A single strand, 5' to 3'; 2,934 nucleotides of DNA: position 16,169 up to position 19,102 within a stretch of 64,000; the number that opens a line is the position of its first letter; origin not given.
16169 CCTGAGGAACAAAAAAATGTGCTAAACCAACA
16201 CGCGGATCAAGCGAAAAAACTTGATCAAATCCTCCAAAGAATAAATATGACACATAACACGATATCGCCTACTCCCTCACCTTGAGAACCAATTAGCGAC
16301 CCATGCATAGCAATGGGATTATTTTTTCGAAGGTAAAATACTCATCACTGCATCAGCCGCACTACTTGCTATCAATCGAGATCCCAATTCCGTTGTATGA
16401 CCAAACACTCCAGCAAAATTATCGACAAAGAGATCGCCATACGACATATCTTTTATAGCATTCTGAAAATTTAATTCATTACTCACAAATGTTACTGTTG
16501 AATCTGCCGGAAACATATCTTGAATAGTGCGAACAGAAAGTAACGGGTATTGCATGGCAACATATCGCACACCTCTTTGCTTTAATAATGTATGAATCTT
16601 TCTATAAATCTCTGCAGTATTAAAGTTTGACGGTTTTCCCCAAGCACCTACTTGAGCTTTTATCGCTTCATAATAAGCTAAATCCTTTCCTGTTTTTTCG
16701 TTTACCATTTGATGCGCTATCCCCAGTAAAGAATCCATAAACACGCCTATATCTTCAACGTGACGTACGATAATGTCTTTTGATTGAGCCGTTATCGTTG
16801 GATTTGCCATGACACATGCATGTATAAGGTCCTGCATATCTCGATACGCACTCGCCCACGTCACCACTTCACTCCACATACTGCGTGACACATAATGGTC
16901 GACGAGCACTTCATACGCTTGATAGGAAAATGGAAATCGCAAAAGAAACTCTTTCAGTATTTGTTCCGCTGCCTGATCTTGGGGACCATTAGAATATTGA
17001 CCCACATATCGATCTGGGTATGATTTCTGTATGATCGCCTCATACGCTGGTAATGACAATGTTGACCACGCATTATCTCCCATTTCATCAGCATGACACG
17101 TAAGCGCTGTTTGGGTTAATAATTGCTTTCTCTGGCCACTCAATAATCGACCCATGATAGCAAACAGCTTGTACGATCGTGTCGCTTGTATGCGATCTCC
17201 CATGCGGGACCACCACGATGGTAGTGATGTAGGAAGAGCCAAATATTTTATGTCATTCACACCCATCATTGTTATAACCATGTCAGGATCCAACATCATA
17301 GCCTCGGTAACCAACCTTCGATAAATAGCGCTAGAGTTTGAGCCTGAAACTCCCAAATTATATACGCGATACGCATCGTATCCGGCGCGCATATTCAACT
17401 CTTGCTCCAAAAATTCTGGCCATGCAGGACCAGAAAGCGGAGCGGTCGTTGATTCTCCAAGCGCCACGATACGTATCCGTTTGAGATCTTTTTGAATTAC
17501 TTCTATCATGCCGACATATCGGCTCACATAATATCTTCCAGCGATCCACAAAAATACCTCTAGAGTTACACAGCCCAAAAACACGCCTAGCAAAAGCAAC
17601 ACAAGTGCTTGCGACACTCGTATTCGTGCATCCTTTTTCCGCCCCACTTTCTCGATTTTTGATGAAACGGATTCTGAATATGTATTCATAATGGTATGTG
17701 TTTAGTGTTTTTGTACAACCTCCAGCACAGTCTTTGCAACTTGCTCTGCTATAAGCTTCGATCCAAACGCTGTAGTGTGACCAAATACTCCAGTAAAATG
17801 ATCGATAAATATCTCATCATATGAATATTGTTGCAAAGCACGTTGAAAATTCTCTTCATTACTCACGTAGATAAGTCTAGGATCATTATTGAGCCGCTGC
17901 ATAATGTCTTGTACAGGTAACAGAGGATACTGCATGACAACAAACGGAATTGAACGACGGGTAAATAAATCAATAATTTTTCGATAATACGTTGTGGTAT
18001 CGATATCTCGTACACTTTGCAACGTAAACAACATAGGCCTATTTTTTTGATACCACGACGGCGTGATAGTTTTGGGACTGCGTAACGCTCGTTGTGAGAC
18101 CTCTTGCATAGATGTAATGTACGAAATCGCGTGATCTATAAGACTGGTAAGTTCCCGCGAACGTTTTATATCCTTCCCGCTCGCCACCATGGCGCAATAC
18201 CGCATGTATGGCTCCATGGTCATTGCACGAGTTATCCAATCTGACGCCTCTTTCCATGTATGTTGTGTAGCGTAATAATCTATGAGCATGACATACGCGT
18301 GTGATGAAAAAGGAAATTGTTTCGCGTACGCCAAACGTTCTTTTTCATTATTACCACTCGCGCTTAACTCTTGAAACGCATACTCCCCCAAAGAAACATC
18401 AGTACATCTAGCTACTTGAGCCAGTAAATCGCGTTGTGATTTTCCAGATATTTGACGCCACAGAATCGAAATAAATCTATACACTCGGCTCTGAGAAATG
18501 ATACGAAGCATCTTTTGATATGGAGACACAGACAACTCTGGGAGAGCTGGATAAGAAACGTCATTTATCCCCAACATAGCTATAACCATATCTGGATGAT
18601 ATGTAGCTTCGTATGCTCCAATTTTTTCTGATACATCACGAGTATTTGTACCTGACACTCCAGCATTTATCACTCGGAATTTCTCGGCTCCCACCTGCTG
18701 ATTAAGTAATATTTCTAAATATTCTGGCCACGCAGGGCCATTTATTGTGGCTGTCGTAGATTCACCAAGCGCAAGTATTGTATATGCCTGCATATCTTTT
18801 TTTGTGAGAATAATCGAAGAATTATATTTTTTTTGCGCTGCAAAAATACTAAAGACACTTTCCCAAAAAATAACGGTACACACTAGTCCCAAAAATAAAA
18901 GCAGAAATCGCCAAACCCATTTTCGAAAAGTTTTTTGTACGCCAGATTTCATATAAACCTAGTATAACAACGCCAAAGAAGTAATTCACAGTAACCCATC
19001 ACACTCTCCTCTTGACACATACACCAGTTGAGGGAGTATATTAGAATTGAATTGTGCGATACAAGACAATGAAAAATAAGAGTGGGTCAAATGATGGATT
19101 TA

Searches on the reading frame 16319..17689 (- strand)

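Call 55: search_protein_families(library=pfam, proteins=[window:16319-17689:-], max_evalue=0.001)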
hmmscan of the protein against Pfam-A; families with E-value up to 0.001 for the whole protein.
window:16319-17689:- (456 aa): 2 families
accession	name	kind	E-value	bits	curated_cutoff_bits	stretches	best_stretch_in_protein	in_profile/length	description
PF13472.12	Lipase_GDSL_2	-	3.7e-09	37.8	32.9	1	76-170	1-99/178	GDSL-like Lipase/Acylhydrolase family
PF00657.28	Lipase_GDSL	-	1.2e-06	29.3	23.6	1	74-151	1-93/208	GDSL-like Lipase/Acylhydrolase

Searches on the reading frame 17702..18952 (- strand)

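Call 55: search_protein_families(library=pfam, proteins=[window:17702-18952:-], max_evalue=0.001)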
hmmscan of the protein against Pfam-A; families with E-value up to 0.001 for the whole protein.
window:17702-18952:- (416 aa): 3 families
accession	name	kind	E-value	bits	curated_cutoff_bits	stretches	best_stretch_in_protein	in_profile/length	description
PF13472.12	Lipase_GDSL_2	-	1.7e-12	48.6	32.9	1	61-176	1-123/178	GDSL-like Lipase/Acylhydrolase family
PF00657.28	Lipase_GDSL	-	1.9e-09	38.4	23.6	1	59-153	1-111/208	GDSL-like Lipase/Acylhydrolase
PF25182.1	NonGDSL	-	0.00047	20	80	0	56-132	27-107/220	Non-GDSL lipase-like family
